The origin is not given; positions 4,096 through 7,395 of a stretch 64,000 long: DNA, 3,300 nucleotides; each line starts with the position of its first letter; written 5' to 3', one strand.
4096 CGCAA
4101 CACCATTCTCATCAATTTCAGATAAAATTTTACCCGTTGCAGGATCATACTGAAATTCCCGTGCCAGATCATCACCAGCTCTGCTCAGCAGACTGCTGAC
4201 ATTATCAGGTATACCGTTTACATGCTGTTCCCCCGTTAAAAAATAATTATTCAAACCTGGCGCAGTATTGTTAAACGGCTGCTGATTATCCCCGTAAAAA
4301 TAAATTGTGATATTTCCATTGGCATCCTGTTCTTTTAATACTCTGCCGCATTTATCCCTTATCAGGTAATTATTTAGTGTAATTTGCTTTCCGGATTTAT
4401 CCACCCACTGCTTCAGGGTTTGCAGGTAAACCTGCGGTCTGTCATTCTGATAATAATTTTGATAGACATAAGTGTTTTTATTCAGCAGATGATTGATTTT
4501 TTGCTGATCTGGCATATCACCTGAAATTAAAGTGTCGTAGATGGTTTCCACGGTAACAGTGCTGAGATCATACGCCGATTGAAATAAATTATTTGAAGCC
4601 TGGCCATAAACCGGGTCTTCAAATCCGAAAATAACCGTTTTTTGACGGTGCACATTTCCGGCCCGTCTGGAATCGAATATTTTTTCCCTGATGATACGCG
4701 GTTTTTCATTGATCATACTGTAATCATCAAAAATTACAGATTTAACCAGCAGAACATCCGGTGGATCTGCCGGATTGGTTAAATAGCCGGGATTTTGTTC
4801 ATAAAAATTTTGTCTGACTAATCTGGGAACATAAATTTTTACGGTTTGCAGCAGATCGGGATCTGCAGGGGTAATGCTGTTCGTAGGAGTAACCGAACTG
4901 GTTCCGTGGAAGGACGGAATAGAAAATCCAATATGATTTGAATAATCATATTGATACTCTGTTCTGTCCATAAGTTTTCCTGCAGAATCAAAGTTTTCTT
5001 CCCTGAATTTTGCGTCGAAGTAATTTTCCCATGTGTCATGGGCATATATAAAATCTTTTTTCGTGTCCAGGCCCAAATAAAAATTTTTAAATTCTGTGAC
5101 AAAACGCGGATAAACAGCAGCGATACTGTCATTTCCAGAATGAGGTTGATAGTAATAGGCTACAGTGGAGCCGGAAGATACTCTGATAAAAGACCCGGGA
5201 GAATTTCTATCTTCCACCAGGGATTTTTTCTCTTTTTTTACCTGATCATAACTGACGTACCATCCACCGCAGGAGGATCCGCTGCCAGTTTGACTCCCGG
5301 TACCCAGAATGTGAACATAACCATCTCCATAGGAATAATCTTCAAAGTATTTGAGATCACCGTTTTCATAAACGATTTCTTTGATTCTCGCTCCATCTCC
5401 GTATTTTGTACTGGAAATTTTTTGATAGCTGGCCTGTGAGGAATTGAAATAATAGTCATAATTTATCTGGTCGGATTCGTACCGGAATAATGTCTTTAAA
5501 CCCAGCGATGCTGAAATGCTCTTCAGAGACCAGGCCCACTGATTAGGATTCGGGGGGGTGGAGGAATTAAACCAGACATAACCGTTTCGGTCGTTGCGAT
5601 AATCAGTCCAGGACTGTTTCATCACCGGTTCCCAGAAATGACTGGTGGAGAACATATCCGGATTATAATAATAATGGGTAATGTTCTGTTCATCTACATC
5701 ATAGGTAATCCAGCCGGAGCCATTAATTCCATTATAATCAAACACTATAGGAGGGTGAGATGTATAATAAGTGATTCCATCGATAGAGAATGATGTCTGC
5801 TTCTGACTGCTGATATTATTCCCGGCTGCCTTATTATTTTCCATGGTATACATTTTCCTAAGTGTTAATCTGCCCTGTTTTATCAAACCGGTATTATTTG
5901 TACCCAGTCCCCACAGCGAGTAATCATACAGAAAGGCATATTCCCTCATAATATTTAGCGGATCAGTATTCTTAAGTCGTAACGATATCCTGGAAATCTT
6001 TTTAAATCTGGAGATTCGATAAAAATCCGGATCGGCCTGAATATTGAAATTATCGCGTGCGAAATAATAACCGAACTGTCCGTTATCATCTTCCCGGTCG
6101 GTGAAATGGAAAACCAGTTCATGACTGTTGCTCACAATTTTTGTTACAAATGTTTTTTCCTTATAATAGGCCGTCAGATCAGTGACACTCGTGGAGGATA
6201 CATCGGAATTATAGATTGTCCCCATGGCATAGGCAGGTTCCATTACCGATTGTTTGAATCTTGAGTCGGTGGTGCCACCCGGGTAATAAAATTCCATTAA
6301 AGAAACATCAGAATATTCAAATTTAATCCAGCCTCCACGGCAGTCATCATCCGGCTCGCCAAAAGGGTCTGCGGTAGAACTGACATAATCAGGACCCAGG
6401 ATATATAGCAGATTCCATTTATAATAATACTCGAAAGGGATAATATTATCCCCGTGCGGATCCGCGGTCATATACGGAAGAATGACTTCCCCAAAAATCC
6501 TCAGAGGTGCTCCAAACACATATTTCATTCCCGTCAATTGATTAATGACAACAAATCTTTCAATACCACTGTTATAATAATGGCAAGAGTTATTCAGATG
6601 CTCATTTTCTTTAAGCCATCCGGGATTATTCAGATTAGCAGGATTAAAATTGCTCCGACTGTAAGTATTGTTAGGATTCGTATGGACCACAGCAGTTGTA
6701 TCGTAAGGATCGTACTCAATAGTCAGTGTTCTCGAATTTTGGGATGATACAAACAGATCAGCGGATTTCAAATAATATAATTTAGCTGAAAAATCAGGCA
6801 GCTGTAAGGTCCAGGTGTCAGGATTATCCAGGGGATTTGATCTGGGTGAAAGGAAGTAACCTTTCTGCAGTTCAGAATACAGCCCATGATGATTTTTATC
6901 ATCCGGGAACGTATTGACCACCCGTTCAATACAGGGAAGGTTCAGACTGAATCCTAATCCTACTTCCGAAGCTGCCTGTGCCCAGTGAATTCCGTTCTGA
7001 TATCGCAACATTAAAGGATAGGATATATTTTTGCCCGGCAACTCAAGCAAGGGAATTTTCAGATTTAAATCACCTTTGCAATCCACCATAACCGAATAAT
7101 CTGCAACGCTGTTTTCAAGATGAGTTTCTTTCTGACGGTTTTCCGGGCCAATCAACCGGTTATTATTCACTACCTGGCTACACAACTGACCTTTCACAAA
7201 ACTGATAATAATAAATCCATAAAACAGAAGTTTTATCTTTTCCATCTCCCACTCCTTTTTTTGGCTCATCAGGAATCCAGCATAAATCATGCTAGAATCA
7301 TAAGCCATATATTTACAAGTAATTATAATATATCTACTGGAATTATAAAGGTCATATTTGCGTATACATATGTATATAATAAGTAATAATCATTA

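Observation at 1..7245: Giant Sec-secreted RHS toxin whose C-terminal tip (about 1..588, continuing off-window) follows a KDSNGL (DPxGL-like) autoproteolysis motif and has no recognisable toxin fold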

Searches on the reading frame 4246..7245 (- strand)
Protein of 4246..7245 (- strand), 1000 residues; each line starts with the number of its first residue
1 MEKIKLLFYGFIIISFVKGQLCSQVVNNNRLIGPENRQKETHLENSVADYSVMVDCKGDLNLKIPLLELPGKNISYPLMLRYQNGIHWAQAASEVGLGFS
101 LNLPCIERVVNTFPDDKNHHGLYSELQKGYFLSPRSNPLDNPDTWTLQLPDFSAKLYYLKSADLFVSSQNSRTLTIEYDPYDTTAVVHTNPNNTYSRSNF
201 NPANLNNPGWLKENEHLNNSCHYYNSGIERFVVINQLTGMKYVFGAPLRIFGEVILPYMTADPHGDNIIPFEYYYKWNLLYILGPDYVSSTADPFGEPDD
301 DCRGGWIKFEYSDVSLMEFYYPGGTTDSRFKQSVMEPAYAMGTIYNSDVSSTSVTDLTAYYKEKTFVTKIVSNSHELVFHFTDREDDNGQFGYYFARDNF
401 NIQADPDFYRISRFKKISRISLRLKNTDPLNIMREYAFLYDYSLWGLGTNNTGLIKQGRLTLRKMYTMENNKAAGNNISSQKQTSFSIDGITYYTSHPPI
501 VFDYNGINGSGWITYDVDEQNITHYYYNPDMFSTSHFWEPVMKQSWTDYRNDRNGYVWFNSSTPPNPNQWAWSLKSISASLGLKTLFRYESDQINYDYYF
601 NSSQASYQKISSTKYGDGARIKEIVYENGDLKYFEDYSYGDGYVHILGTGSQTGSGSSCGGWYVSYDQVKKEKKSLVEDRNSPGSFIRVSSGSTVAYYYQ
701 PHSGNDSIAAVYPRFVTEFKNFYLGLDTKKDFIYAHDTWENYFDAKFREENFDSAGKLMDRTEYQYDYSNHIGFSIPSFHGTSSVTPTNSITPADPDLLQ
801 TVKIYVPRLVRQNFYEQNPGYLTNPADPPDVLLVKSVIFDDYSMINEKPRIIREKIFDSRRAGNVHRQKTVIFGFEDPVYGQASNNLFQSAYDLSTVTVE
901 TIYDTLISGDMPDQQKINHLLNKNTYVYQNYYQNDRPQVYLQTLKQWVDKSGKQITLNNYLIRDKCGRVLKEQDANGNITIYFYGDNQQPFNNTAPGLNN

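Call 105: predict_structure(alignment_id=A6)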
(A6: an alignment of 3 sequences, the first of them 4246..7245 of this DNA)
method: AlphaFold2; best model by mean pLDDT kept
length: 1000 residues; sequences in the alignment: 3
mean_pLDDT: 28.0   pTM: 0.30
mean pLDDT of the five models: 28.0, 26.1, 25.4, 24.0, 23.3
residues with pLDDT >= 90: 0; 70-90: 0; 50-70: 0; < 50: 1000
segments of 3 or more residues with pLDDT < 50: 1-1000
pLDDT, mean of each block of 10 residues (from residue 1): 26 25 21 22 21 25 27 24 23 23 22 26 26 29 26 26 23 26 24 25 25 23 26 36 38 24 25 34 41 33 43 37 27 28 27 28 41 45 33 25 26 36 40 32 25 24 26 26 28 26 23 30 29 24 26 24 26 26 32 29 28 29 31 24 24 23 22 24 23 26 27 28 27 28 32 35 30 23 23 23 22 25 27 25 28 30 30 31 31 30 35 38 28 22 23 29 33 37 34 23
secondary structure, 60 per line:
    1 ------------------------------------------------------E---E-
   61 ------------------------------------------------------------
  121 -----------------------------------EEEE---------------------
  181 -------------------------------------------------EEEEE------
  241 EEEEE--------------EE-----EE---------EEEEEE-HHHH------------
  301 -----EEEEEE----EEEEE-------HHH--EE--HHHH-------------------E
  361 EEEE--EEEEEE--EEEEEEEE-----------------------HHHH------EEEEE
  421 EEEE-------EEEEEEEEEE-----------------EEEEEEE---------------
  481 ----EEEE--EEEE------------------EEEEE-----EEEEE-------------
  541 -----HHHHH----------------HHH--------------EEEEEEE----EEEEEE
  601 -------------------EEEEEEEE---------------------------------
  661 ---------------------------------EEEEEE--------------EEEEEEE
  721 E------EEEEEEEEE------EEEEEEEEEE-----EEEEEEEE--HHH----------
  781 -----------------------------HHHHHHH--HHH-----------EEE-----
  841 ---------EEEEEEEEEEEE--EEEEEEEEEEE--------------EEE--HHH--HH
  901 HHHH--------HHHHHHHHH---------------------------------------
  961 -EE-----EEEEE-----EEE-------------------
elements in order (helices of 4 or more, strands of 3 or more residues): E156-159 E230-234 E241-245 E278-283 H285-288 E306-311 E316-320 H337-340 E360-364 E367-372 E375-382 H406-409 E416-424 E432-441 E459-465 E485-488 E491-494 E513-517 E523-527 H546-550 E584-590 E595-600 E620-627 E694-699 E714-721 E728-736 E743-752 E758-765 H810-816 E833-835 E850-861 E864-874 E889-891 H899-904 H913-921 E969-973 E979-981
